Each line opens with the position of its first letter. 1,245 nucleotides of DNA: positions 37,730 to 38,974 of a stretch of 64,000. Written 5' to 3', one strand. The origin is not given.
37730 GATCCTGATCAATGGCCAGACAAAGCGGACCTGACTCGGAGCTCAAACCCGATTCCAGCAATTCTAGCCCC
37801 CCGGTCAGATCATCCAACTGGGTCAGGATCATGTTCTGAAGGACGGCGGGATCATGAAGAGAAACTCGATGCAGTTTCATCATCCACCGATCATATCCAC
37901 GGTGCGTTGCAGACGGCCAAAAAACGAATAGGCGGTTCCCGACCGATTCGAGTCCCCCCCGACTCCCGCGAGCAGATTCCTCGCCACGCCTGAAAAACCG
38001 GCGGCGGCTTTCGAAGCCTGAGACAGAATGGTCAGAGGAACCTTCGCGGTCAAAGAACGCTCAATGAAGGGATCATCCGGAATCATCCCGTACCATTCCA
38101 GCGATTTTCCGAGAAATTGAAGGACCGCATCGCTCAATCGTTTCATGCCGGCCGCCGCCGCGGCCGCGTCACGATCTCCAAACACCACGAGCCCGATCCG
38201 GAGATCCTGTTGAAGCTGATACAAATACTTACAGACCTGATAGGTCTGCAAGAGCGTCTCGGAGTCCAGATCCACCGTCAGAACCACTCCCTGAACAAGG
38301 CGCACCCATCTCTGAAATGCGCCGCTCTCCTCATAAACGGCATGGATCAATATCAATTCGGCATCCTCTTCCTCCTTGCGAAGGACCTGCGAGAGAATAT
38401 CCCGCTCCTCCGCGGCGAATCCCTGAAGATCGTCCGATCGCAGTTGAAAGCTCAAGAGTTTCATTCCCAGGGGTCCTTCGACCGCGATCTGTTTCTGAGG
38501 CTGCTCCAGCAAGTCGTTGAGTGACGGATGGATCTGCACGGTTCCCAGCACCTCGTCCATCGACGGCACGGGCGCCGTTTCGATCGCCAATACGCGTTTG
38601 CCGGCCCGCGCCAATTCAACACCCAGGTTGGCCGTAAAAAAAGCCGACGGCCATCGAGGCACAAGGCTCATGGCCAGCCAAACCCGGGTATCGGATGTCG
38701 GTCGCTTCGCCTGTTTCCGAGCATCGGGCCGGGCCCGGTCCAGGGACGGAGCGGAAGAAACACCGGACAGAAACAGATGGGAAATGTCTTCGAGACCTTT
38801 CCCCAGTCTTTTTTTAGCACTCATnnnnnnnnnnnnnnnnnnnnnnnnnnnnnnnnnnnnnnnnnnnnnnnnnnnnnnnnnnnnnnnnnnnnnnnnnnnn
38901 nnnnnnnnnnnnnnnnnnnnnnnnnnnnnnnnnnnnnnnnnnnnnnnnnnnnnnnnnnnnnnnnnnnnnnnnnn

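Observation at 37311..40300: Candidate undescribed ParA-based system: MerR-like regulator, ParA ATPase, P-loop-less pseudo-ParA and a 190-aa unknown in one coupled operon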

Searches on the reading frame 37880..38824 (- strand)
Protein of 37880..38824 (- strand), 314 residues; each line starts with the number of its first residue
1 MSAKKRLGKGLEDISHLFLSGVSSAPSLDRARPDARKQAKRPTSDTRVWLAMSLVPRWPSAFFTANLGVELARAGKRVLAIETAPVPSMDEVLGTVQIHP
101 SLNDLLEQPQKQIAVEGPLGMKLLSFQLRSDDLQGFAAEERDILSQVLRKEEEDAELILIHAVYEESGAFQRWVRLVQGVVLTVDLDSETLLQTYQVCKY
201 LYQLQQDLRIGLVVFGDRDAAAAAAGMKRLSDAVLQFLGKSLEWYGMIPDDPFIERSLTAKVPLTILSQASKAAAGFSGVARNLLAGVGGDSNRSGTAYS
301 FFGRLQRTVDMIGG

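Call 3: search_protein_families(library=pfam, proteins=[window:37880-38824:-], max_evalue=0.01)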
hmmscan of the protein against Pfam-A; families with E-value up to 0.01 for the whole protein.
window:37880-38824:- (314 aa): 1 family
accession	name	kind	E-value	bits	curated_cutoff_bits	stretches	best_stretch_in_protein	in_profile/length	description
PF01656.29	CbiA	-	0.0057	17.1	25.4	0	63-238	15-66/125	CobQ/CobB/MinD/ParA nucleotide binding domain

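Call 4: search_protein_families(library=ncbifam, proteins=[window:37880-38824:-], max_evalue=0.01)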
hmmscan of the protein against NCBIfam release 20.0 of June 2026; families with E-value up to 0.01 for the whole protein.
window:37880-38824:- (314 aa): 2 families
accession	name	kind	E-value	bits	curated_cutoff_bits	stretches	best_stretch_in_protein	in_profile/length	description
TIGR01969.1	minD_arch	subfamily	7.2e-08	31.9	201.75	1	63-285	17-231/251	cell division ATPase MinD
TIGR03371.1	cellulose_yhjQ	equivalog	6e-06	25.9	157.85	1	63-282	18-239/246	cellulose biosynthesis protein BcsQ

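Call 6: find_homologous_proteins(query=window:37880-38824:-)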
Query window:37880-38824:- (314 aa): 51 proteins with E <= 0.001 among 4437 candidates.
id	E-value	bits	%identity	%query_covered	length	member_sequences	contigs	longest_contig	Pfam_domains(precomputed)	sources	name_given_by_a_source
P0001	8.3e-200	680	100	100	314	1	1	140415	-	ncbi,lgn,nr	ncbi:MAG: hypothetical protein HY283_05070 [Nitrospirae bacterium]|nr:hypothetical protein [Nitrospi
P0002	1.9e-167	574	84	100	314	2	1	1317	-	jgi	jgi:MinD-like ATPase involved in chromosome partitioning or flagellar assembly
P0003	6.4e-165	566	83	100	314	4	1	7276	-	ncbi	-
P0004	1.2e-162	558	82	100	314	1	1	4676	-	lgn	-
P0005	8.7e-162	556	82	100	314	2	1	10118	-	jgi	-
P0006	1.5e-158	545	79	100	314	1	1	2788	-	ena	-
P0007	6.4e-157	540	80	100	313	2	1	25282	-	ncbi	-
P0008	2.5e-153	528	78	100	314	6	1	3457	-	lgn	-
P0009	4.4e-138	478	71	100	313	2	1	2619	-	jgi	jgi:flagellar biosynthesis protein FlhG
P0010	3.5e-136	471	71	100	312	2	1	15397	-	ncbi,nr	ncbi:MAG: hypothetical protein HY349_08135 [Nitrospirae bacterium]|nr:hypothetical protein [Nitrospi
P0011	1.4e-133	463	70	100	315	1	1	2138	-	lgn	-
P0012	1.4e-131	456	69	99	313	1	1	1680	-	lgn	-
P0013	2.5e-123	429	65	100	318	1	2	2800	-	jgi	-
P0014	9.3e-120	418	72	85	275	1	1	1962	-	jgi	jgi:MinD-like ATPase involved in chromosome partitioning or flagellar assembly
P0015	7.0e-119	415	65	97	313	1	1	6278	-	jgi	jgi:flagellar biosynthesis protein FlhG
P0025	2.3e-94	334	53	97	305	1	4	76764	-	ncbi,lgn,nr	ncbi:MAG: hypothetical protein HY204_10490 [Nitrospirae bacterium]|nr:hypothetical protein [Nitrospi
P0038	5.0e-39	153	35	99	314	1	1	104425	-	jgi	jgi:MinD-like ATPase involved in chromosome partitioning or flagellar assembly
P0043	6.4e-22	96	29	98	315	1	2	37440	-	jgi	jgi:flagellar biosynthesis protein FlhG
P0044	1.4e-21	95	29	99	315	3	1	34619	-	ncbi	-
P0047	2.1e-17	82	27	97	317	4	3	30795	-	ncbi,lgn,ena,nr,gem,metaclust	ncbi:MAG: hypothetical protein AMJ92_12080 [candidate division Zixibacteria bacterium SM23_81]|nr:MA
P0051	1.1e-6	46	26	77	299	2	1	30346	PF00142.25,PF10609.16,PF01656.30,PF13614.13,PF06564.19,PF02374.22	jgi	jgi:flagellar biosynthesis protein FlhG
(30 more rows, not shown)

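Call 8: find_encoding_contigs(protein=P0038, flank=6000, max_places=2)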
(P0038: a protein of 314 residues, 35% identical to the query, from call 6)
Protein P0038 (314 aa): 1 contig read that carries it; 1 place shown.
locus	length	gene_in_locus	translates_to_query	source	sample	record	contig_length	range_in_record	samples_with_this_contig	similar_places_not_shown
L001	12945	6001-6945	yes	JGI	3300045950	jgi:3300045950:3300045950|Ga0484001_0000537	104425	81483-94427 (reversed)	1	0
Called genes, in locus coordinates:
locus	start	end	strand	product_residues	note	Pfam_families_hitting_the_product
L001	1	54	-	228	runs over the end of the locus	PF00702:Hydrolase, PF13419:HAD_2, PF13242:Hydrolase_like (faint)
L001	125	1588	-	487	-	PF13432:TPR_16, PF12895:ANAPC3, PF13414:TPR_11, PF14559:TPR_19, PF13424:TPR_12 (weak), PF00515:TPR_1, PF07719:TPR_2, PF13424:TPR_12, +11 more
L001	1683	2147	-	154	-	-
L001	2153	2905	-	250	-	PF13490:zf-HC2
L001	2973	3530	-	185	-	PF07638:Sigma70_ECF (weak), PF12645:HTH_16 (faint), PF04542:Sigma70_r2, PF08281:Sigma70_r4_2, PF04545:Sigma70_r4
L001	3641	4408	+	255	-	PF00702:Hydrolase, PF13419:HAD_2, PF13242:Hydrolase_like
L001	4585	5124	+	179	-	PF00376:MerR, PF13411:MerR_1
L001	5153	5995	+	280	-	PF00142:Fer4_NifH (faint), PF01656:CbiA, PF02374:ArsA_ATPase (faint), PF06564:CBP_BcsQ, PF09140:MipZ, PF10609:ParA, PF13614:AAA_31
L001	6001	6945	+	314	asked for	-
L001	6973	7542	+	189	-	-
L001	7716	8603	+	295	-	PF03783:CsgG, PF16538:FlgT_C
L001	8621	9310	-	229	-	PF00691:OmpA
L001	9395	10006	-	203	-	PF00300:His_Phos_1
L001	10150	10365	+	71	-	PF09723:Zn_ribbon_8, PF19134:DUF5817 (weak)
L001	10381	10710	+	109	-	PF00355:Rieske, PF13806:Rieske_2, PF22543:Rieske_4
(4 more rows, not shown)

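Call 9: find_encoding_contigs(protein=P0047, flank=6000, max_places=2)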
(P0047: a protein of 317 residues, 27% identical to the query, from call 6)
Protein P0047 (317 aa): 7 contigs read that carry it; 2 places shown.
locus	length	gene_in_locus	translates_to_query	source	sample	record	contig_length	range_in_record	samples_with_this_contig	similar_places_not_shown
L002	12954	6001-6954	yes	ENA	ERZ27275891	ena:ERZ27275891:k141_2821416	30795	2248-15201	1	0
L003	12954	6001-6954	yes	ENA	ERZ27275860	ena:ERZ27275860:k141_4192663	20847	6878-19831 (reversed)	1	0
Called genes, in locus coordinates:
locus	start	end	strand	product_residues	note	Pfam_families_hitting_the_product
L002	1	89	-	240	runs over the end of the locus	PF00149:Metallophos, PF12850:Metallophos_2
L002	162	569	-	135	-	PF01029:NusB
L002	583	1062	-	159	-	PF00885:DMRL_synthase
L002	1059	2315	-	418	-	PF00926:DHBP_synthase, PF00925:GTP_cyclohydro2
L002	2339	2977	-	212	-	PF00677:Lum_binding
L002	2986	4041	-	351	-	PF00383:dCMP_cyt_deam_1, PF14437:MafB19-deam (weak), PF01872:RibD_C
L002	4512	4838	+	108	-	PF11950:DUF3467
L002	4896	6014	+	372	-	PF01656:CbiA, PF06564:CBP_BcsQ, PF09140:MipZ (faint), PF10609:ParA (faint), PF13614:AAA_31, PF02922:CBM_48, PF16561:AMPK1_CBM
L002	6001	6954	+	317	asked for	-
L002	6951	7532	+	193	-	-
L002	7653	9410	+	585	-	PF03065:Glyco_hydro_57, PF09210:BE_C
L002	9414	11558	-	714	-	PF01966:HD, PF13328:HD_4, PF04607:RelA_SpoT, PF02824:TGS, PF19296:RelA_AH, PF28438:RelA_RIS, PF13291:ACT_4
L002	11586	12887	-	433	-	PF04932:Wzy_C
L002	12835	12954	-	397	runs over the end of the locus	PF13477:Glyco_trans_4_2 (weak), PF13439:Glyco_transf_4, PF13579:Glyco_trans_4_4, PF00534:Glycos_transf_1, PF13692:Glyco_trans_1_4, PF13524:Glyco_trans_1_2 (weak)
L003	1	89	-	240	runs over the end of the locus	PF00149:Metallophos, PF12850:Metallophos_2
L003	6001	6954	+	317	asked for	-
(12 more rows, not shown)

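Call 10: find_encoding_contigs(protein=P0025, flank=6000, max_places=2)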
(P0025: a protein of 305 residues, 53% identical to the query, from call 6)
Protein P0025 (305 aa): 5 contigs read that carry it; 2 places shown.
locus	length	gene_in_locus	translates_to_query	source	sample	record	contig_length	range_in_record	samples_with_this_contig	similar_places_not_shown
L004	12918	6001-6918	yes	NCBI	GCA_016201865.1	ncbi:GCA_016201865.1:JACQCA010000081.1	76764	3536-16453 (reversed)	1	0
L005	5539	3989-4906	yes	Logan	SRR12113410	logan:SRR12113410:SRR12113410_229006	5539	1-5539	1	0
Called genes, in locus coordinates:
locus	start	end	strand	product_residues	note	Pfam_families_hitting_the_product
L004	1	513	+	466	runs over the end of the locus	-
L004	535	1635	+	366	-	PF02169:LPP20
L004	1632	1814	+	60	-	-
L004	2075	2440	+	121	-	-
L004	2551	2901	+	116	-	PF00581:Rhodanese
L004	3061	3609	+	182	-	PF01965:DJ-1_PfpI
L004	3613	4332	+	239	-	PF00702:Hydrolase, PF13419:HAD_2, PF13242:Hydrolase_like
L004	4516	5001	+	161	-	PF00376:MerR, PF13411:MerR_1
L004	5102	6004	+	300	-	PF00142:Fer4_NifH (weak), PF01656:CbiA, PF02374:ArsA_ATPase (faint), PF06564:CBP_BcsQ, PF09140:MipZ (weak), PF10609:ParA, PF13614:AAA_31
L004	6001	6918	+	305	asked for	-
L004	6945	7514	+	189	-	-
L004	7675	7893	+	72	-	PF09723:Zn_ribbon_8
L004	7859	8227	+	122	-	PF00355:Rieske, PF13806:Rieske_2, PF22543:Rieske_4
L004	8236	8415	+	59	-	PF00106:adh_short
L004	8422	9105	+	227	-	PF00106:adh_short, PF08659:KR (weak), PF13561:adh_short_C2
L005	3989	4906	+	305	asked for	-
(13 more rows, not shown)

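Call 12: find_encoding_contigs(protein=P0044, flank=6000, max_places=1)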
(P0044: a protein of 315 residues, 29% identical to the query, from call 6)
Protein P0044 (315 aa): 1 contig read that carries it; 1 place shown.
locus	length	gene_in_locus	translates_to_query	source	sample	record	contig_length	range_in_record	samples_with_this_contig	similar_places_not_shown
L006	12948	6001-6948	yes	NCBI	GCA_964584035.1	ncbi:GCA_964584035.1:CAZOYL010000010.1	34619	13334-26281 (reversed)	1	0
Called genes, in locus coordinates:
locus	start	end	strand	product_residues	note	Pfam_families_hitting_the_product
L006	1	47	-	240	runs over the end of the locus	PF00149:Metallophos, PF12850:Metallophos_2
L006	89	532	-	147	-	PF01029:NusB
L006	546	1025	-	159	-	PF00885:DMRL_synthase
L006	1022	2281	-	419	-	PF00926:DHBP_synthase, PF00925:GTP_cyclohydro2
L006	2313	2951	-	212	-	PF00677:Lum_binding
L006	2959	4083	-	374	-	PF00383:dCMP_cyt_deam_1, PF14437:MafB19-deam, PF01872:RibD_C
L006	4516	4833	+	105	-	PF11950:DUF3467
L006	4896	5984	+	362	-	PF00142:Fer4_NifH (faint), PF01656:CbiA, PF06564:CBP_BcsQ, PF10609:ParA (weak), PF13614:AAA_31, PF02922:CBM_48, PF16561:AMPK1_CBM, PF22058:X25_BaPul_like (weak), +1 more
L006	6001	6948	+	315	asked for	-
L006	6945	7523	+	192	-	-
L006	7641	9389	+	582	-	PF03065:Glyco_hydro_57, PF09210:BE_C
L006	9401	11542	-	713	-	PF01966:HD, PF13328:HD_4, PF04607:RelA_SpoT, PF02824:TGS, PF19296:RelA_AH, PF28438:RelA_RIS, PF13291:ACT_4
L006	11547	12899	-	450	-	PF04932:Wzy_C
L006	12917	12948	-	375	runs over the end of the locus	PF13477:Glyco_trans_4_2 (weak), PF13439:Glyco_transf_4, PF13579:Glyco_trans_4_4 (weak), PF00534:Glycos_transf_1, PF13692:Glyco_trans_1_4, PF13524:Glyco_trans_1_2 (weak)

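Call 13: find_encoding_contigs(protein=P0043, flank=6000, max_places=1)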
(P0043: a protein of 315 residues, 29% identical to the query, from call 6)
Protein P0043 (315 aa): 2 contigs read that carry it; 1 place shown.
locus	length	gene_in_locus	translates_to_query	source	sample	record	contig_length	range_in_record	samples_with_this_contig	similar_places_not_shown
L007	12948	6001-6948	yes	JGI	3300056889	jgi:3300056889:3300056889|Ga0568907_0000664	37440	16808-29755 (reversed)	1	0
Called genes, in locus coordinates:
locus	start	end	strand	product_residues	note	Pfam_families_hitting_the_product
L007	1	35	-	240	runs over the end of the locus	PF00149:Metallophos, PF12850:Metallophos_2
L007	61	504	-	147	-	PF01029:NusB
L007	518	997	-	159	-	PF00885:DMRL_synthase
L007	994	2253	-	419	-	PF00926:DHBP_synthase, PF00925:GTP_cyclohydro2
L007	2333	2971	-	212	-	PF00677:Lum_binding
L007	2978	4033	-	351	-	PF00383:dCMP_cyt_deam_1, PF14437:MafB19-deam, PF01872:RibD_C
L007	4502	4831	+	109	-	PF11950:DUF3467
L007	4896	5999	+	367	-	PF00142:Fer4_NifH (faint), PF01656:CbiA, PF06564:CBP_BcsQ, PF09140:MipZ (faint), PF10609:ParA (faint), PF13614:AAA_31, PF02922:CBM_48, PF16561:AMPK1_CBM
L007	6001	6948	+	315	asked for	-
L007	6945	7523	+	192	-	-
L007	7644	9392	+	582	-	PF03065:Glyco_hydro_57, PF09210:BE_C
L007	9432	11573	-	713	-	PF01966:HD, PF13328:HD_4, PF04607:RelA_SpoT, PF02824:TGS, PF19296:RelA_AH, PF28438:RelA_RIS, PF13291:ACT_4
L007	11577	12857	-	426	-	PF04932:Wzy_C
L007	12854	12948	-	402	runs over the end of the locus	PF13439:Glyco_transf_4, PF13477:Glyco_trans_4_2, PF00534:Glycos_transf_1, PF13692:Glyco_trans_1_4, PF13524:Glyco_trans_1_2 (weak)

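Call 14: find_encoding_contigs(protein=P0051, flank=6000, max_places=1)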
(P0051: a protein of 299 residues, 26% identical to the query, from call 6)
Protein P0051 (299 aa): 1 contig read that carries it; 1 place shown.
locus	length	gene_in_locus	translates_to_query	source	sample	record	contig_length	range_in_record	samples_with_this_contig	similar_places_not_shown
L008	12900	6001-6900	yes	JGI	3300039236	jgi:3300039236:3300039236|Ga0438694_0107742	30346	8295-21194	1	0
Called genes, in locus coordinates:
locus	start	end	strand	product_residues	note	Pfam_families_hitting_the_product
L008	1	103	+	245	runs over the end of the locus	PF00813:FliP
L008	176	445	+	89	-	PF01313:Bac_export_3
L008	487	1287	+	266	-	PF01311:Bac_export_1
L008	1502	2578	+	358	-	PF01312:Bac_export_2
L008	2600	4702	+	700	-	PF00771:FHIPEP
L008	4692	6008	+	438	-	PF00448:SRP54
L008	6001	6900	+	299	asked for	PF00142:Fer4_NifH, PF01656:CbiA, PF02374:ArsA_ATPase (weak), PF06564:CBP_BcsQ, PF10609:ParA, PF13614:AAA_31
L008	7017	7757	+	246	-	PF04542:Sigma70_r2, PF04539:Sigma70_r3, PF08281:Sigma70_r4_2, PF04545:Sigma70_r4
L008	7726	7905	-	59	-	-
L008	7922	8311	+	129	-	PF10975:DUF2802 (faint)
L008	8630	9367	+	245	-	PF22692:LlgE_F_G_D1, PF06429:Flg_bbr_C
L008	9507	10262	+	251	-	PF00460:Flg_bb_rod (weak), PF22692:LlgE_F_G_D1, PF06429:Flg_bbr_C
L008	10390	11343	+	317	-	PF08666:SAF, PF13144:ChapFlgA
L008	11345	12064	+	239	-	PF02107:FlgH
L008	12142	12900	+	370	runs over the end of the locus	PF02119:FlgI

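Call 19: find_related_loci(query=A2, collection=genome_contigs, flank=8000)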
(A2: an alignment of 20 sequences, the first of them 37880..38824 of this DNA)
Query A2 (314 aa) in genome_contigs; peptide patterns used: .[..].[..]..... (x = any residue, [..] = any of these).
82 stretches matched a pattern; 19 encode a relative of the query (tblastn E <= 1e-3); 19 distinct loci.
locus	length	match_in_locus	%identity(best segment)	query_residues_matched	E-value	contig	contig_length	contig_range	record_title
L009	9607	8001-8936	71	1-314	2e-146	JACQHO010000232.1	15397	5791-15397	MAG: Nitrospirae bacterium isolate NC_groundwater_1101_Ag_S2p5_58_88 S_2p5_S6_coassembly_k141_4992547, whole genome shot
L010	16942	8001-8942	61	1-314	3e-127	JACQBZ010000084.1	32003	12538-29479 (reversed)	MAG: Nitrospirae bacterium isolate NC_groundwater_955_Pr1_S-0.2um_56_113 Montesol18-Sp2_coassembly_scaffold_866968, whol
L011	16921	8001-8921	43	1-307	5e-76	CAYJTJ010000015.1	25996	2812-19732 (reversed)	MAG TPA_asm: uncultured Nitrospirota bacterium isolate ERP125453_co1_269 genome assembly, contig: NODE_1648_length_25996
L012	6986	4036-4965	30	5-310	3e-27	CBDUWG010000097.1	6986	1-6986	MAG TPA_asm: uncultured bacterium isolate SRR22302358_concoct_46 genome assembly, contig: ERZ25746585.4865, whole genome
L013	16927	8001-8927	29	4-310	8e-25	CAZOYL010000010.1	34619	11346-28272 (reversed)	MAG TPA_asm: uncultured Gemmatimonadota bacterium isolate SRP214966_co2_43 genome assembly, contig: NODE_1421_length_346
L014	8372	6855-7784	27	5-310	2e-24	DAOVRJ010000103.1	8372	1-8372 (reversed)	MAG TPA_asm: Candidatus Zixiibacteriota bacterium isolate CSMAG_1598 CSMAG_1598_k141_1490460_length_8372_cov_14.0000, wh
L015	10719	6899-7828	27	5-306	3e-20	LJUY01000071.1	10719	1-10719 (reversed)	MAG: candidate division Zixibacteria bacterium SM23_81 WORSMTZ_15896, whole genome shotgun sequence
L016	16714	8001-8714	26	1-248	2e-17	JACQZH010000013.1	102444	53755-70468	MAG: Candidatus Omnitrophota bacterium isolate NC_groundwater_1562_Pr4_S-0.65um_39_9 SR1-18-Sp65_coassembly_scaffold_695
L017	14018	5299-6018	26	1-248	5e-15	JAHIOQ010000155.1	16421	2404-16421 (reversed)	MAG: Candidatus Omnitrophota bacterium isolate KR13_S3.mb.139 KR13_S3.mb.139_k141_589079, whole genome shotgun sequence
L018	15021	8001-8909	25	1-313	1e-14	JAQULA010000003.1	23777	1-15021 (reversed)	MAG: Candidatus Omnitrophota bacterium isolate STD1_12 NODE_4563_length_23777_cov_3.798393_Sandtown_D1, whole genome sho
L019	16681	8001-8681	26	11-250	1e-5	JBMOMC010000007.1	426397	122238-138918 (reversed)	MAG: Nitrospirota bacterium isolate Betzabe_MAG040 MAG040_7, whole genome shotgun sequence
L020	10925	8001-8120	53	1-35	3e-5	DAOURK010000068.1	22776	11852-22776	MAG TPA_asm: Pseudomonadota bacterium isolate CSMAG_150 CSMAG_150_k141_185176_length_22776_cov_1245.9196, whole genome s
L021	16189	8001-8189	40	5-54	6e-5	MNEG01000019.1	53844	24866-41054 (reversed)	MAG: Candidatus Rokubacteria bacterium 13_1_40CM_68_15 13_1_40cm_scaffold_835, whole genome shotgun sequence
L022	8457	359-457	54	5-43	3e-4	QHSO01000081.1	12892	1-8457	MAG: Candidatus Rokuibacteriota bacterium isolate AR29 14_0919_02_20cm_scaffold_1973_curated, whole genome shotgun seque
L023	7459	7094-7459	31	1-119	2e-4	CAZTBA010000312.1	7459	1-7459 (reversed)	MAG TPA_asm: uncultured bacterium isolate SRP323688_co1_241 genome assembly, contig: NODE_14177_length_7459_cov_5.158968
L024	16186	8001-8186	39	5-55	3e-4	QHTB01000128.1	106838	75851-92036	MAG: Candidatus Rokuibacteriota bacterium isolate AR17 14_0903_12_30cm_scaffold_38_curated, whole genome shotgun sequenc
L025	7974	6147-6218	58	3-26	4e-4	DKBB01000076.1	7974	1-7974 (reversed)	MAG TPA_asm: Acidobacteria bacterium UBA6911 UBA6911_contig_17532, whole genome shotgun sequence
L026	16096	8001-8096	47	3-34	4e-4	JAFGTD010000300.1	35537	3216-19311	MAG: Acidobacteria bacterium isolate Zod_Metabat.95 k87_12940817, whole genome shotgun sequence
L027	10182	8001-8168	34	1-53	5e-4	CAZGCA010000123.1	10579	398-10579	MAG TPA_asm: uncultured bacterium isolate SRP068000_co1_623 genome assembly, contig: NODE_11755_length_10579_cov_9.01311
